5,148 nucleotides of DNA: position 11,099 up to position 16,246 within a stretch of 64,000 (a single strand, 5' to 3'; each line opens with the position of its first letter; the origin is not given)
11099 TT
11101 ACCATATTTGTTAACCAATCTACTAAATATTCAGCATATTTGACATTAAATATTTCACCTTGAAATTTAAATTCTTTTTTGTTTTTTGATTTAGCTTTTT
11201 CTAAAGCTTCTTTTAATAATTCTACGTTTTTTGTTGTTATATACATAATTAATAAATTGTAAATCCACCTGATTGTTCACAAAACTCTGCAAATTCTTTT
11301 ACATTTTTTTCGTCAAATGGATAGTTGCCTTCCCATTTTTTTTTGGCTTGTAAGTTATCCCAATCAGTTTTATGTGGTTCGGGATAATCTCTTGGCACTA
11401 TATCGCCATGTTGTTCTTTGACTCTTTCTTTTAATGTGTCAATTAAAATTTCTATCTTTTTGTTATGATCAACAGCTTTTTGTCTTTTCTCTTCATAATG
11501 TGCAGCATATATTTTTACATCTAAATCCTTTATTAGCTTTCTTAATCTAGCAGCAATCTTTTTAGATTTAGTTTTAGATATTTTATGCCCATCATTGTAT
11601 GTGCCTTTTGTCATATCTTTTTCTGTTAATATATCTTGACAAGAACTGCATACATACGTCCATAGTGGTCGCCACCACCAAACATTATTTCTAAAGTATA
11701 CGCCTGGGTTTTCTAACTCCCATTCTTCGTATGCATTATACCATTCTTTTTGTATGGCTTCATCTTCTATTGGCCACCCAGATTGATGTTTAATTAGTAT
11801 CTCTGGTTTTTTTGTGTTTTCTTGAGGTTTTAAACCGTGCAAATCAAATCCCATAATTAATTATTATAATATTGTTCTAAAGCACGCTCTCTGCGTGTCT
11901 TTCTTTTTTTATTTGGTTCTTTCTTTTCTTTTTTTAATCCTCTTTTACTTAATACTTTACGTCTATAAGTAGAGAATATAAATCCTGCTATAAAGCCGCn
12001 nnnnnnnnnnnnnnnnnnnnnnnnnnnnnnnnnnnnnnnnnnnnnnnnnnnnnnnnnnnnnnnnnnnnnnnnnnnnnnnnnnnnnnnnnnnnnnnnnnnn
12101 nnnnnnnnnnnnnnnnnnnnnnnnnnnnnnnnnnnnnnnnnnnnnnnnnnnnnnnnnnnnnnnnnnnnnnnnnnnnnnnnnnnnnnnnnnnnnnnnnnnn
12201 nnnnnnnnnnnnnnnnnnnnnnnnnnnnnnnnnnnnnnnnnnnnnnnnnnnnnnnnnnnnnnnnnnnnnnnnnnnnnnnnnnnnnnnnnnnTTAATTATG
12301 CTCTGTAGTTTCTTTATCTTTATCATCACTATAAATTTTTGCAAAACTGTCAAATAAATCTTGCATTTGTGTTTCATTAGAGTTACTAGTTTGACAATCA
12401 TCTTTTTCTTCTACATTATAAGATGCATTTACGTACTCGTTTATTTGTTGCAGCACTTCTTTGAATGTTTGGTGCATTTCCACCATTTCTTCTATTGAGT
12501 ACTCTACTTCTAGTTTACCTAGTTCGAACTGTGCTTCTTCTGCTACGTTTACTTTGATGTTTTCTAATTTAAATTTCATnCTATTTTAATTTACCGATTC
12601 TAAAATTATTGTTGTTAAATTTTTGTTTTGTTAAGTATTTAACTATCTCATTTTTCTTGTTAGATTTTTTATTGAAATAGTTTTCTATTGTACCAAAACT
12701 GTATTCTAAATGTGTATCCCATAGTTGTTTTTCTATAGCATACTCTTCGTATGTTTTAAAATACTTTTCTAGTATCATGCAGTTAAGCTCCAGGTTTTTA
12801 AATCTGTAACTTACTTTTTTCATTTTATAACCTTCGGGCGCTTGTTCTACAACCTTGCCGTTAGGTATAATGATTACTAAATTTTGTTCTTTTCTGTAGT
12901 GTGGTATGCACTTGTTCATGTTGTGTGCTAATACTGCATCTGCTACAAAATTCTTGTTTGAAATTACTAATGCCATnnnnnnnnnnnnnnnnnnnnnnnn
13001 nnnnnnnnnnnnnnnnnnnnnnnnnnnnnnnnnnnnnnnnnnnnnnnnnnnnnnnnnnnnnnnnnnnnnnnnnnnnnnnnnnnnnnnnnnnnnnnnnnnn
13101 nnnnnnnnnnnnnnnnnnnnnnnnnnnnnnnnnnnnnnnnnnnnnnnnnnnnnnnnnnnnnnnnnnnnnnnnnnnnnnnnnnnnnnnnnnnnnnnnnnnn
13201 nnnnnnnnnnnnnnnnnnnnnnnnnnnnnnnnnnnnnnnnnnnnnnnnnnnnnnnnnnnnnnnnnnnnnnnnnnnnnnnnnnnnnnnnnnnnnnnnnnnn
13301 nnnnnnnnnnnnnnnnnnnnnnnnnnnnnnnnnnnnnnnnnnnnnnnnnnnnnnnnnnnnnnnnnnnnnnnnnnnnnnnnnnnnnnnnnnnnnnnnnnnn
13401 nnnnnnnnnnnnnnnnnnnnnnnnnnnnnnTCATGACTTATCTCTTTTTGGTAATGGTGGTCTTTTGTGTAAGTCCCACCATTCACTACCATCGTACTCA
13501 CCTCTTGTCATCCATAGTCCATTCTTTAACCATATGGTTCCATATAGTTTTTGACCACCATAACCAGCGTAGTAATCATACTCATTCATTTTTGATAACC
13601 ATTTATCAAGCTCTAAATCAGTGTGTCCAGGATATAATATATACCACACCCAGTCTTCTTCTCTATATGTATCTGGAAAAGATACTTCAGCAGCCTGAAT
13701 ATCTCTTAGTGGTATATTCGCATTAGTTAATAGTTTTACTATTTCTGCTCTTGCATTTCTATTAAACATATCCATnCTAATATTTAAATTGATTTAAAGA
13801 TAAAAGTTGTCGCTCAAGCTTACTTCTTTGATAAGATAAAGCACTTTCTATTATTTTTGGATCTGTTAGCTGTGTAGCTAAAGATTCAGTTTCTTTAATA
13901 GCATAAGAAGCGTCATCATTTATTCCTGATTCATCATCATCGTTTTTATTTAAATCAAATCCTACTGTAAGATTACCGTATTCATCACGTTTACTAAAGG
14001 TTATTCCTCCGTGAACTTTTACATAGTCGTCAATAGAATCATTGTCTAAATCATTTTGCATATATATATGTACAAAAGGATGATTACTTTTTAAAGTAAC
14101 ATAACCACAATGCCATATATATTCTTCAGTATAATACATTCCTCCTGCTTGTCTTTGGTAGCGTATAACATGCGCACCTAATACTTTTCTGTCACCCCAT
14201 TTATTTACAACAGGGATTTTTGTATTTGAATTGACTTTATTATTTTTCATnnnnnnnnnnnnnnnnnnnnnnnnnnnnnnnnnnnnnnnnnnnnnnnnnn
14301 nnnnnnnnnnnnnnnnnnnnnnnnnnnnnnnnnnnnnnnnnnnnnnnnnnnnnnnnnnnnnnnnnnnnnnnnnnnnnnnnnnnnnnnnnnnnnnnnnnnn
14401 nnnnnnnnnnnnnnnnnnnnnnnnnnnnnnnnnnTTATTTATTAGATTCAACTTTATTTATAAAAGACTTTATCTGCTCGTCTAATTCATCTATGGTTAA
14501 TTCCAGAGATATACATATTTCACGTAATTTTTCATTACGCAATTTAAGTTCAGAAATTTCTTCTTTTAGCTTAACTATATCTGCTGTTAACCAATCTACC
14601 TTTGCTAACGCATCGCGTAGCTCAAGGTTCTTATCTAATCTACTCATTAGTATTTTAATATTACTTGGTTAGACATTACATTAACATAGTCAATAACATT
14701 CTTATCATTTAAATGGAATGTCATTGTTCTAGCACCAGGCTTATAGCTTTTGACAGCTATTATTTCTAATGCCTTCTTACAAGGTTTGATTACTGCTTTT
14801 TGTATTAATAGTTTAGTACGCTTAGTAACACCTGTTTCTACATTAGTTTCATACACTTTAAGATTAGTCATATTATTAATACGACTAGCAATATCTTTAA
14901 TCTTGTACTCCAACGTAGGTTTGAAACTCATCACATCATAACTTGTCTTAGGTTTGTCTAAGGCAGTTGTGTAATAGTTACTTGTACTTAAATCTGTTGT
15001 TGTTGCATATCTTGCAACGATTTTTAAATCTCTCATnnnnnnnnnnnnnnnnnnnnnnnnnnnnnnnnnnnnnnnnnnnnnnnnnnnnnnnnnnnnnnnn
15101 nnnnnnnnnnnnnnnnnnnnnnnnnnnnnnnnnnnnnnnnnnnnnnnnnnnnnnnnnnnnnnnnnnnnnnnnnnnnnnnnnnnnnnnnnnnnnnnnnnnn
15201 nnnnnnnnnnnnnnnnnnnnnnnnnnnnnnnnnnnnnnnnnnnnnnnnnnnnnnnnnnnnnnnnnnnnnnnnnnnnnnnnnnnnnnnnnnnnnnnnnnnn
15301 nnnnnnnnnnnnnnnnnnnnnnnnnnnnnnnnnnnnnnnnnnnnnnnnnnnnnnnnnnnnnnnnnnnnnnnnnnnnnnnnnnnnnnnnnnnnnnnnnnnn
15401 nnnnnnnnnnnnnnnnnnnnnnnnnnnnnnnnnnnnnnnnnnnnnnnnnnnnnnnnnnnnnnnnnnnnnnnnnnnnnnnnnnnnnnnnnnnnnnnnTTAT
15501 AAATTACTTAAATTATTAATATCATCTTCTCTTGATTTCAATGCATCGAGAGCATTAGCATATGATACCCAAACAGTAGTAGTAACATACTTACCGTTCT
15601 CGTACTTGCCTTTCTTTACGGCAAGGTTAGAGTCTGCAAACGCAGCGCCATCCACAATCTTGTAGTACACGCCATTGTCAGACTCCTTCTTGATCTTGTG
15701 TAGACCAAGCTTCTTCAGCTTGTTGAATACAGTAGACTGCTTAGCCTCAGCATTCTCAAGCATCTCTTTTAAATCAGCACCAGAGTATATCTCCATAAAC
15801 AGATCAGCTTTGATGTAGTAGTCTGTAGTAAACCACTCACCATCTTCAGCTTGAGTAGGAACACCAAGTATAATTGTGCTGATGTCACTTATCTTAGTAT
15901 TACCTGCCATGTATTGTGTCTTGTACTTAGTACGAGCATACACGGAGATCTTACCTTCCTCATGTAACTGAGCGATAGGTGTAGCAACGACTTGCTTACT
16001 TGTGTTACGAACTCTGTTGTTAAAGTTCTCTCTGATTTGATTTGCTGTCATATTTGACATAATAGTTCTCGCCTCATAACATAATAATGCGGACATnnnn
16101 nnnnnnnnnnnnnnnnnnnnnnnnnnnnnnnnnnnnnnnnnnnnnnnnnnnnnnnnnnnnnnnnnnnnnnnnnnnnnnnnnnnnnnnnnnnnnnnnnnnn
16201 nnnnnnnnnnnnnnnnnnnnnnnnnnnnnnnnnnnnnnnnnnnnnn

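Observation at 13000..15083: Covarying hairpin motif at a fixed 24-nt distance from early starts: candidate virion-RNAP promoter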

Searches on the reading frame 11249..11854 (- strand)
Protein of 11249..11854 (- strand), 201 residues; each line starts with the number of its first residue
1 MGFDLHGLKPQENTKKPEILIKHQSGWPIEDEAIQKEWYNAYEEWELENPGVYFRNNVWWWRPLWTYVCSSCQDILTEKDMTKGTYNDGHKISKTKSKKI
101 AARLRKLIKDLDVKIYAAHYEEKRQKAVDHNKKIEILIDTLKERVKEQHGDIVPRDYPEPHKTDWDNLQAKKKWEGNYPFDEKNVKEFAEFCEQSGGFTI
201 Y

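Call 27: search_protein_families(library=pfam, proteins=[window:11249-11854:-], max_evalue=0.001)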
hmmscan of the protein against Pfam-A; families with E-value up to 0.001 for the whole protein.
window:11249-11854:- (201 aa): 1 family
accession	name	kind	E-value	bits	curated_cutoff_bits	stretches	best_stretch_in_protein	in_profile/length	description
PF17078.10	SHE3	-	1.6e-05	25.2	30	1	58-136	150-228/228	SWI5-dependent HO expression protein 3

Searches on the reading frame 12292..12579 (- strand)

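Call 14: search_protein_families(library=phrogs, proteins=[window:12292-12579:-], max_evalue=0.01)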
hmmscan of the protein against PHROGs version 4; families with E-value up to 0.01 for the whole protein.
window:12292-12579:- (95 aa): 1 family
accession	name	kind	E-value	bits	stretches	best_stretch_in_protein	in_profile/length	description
phrog_36260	-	tail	0.0085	17.3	1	12-73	20-78/96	tail fiber protein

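Call 80: search_protein_families(library=pfam, proteins=[window:12292-12579:-], max_evalue=0.1)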
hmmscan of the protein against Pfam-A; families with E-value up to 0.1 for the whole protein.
window:12292-12579:- (95 aa): 3 families
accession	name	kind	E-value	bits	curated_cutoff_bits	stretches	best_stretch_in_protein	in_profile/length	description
PF07138.17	AcMNPV_AC11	-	0.00032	20.7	27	1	22-83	80-141/324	Baculovirus protein AC11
PF08673.15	RsbU_N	-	0.012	16.2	25.5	1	19-56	26-64/75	Phosphoserine phosphatase RsbU, N-terminal domain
PF00937.23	CoV_nucleocap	-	0.051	13.1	30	1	21-71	282-333/342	Coronavirus nucleocapsid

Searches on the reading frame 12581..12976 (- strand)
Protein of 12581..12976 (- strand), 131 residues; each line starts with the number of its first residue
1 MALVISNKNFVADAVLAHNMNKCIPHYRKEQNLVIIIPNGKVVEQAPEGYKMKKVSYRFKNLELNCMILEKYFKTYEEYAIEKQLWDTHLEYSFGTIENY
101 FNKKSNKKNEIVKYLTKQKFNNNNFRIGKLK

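Call 14: search_protein_families(library=phrogs, proteins=[window:12581-12976:-], max_evalue=0.01)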
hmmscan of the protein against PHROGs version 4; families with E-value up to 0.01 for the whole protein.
window:12581-12976:- (131 aa): 0 families

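Call 36: find_related_loci(query=window:12581-12976:-, collection=viral_contigs, flank=3000)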
Query window:12581-12976:- (131 aa) in viral_contigs; peptide patterns used: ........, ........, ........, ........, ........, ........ (x = any residue, [..] = any of these).
15 stretches matched a pattern; 3 encode a relative of the query (tblastn E <= 1e-3); 3 distinct loci.
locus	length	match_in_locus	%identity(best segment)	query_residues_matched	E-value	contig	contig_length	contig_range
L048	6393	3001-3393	100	1-131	1e-86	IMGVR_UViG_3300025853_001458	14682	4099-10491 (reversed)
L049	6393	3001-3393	100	1-131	1e-86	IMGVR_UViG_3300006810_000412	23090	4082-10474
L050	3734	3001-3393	98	1-131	1e-85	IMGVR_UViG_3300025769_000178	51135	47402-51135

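Call 80: search_protein_families(library=pfam, proteins=[window:12581-12976:-], max_evalue=0.1)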
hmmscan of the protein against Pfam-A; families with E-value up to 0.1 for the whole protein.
window:12581-12976:- (131 aa): 0 families

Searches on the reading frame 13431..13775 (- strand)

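Call 14: search_protein_families(library=phrogs, proteins=[window:13431-13775:-], max_evalue=0.01)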
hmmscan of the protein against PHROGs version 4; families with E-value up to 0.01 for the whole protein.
window:13431-13775:- (114 aa): 2 families
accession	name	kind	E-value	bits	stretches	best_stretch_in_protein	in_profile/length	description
phrog_3972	-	unknown function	7.3e-20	72.1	1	6-109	2-87/113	-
phrog_16544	-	integration and excision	1.8e-08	35.3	1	85-110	5-31/60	excisionase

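Call 80: search_protein_families(library=pfam, proteins=[window:13431-13775:-], max_evalue=0.1)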
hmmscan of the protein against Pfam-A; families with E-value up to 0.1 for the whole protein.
window:13431-13775:- (114 aa): 0 families

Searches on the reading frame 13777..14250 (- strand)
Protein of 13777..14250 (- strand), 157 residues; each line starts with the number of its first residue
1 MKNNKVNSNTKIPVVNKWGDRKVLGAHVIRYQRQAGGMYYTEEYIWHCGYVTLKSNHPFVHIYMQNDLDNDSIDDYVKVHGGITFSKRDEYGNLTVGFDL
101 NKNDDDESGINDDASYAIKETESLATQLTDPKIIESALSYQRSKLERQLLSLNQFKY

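Call 14: search_protein_families(library=phrogs, proteins=[window:13777-14250:-], max_evalue=0.01)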
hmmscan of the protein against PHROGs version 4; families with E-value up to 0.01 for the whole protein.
window:13777-14250:- (157 aa): 1 family
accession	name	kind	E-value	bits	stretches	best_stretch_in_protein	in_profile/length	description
phrog_2164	-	unknown function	4.5e-14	53.6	1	41-130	38-127/135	-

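Call 80: search_protein_families(library=pfam, proteins=[window:13777-14250:-], max_evalue=0.1)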
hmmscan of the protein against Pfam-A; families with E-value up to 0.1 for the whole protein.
window:13777-14250:- (157 aa): 0 families

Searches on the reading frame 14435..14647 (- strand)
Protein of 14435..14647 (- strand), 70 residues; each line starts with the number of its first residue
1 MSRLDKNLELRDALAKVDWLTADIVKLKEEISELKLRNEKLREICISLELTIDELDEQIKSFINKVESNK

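Call 14: search_protein_families(library=phrogs, proteins=[window:14435-14647:-], max_evalue=0.01)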
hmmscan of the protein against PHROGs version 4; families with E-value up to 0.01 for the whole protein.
window:14435-14647:- (70 aa): 1 family
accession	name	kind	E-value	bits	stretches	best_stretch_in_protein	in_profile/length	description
phrog_27705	-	unknown function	0.0091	17.2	1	24-69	25-73/156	-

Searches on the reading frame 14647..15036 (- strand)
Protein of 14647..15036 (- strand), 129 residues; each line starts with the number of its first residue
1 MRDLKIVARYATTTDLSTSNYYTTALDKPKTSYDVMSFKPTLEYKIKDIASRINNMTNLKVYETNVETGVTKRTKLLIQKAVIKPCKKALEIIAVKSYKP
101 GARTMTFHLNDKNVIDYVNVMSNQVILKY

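Call 14: search_protein_families(library=phrogs, proteins=[window:14647-15036:-], max_evalue=0.01)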
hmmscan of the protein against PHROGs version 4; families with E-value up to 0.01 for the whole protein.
window:14647-15036:- (129 aa): 0 families

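Call 37: find_related_loci(query=window:14647-15036:-, collection=viral_contigs, flank=3000)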
Query window:14647-15036:- (129 aa) in viral_contigs; peptide patterns used: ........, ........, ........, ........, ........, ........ (x = any residue, [..] = any of these).
10 stretches matched a pattern; 3 encode a relative of the query (tblastn E <= 1e-3); 3 distinct loci.
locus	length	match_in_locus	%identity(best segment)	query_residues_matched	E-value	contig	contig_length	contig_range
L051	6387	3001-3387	98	1-129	7e-84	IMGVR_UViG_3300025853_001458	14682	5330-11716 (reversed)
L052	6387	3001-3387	98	1-129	7e-84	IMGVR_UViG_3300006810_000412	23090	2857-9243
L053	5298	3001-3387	98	1-129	1e-83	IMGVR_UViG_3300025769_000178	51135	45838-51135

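Call 80: search_protein_families(library=pfam, proteins=[window:14647-15036:-], max_evalue=0.1)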
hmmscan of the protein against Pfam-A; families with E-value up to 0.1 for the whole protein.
window:14647-15036:- (129 aa): 0 families

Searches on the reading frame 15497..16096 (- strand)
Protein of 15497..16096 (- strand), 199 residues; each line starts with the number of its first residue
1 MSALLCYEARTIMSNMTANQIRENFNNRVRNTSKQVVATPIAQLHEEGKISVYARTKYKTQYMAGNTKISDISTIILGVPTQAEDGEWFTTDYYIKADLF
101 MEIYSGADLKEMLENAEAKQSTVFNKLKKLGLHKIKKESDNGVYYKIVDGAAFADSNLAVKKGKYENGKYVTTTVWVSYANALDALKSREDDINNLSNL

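Call 14: search_protein_families(library=phrogs, proteins=[window:15497-16096:-], max_evalue=0.01)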
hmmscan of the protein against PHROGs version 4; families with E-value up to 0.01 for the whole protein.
window:15497-16096:- (199 aa): 1 family
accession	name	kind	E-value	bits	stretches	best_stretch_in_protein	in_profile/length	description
phrog_10086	-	DNA, RNA and nucleotide metabolism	9.8e-05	23.5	1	91-150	18-77/91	HTH DNA binding protein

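Call 27: search_protein_families(library=pfam, proteins=[window:15497-16096:-], max_evalue=0.001)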
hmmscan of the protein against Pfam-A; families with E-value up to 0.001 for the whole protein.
window:15497-16096:- (199 aa): 0 families
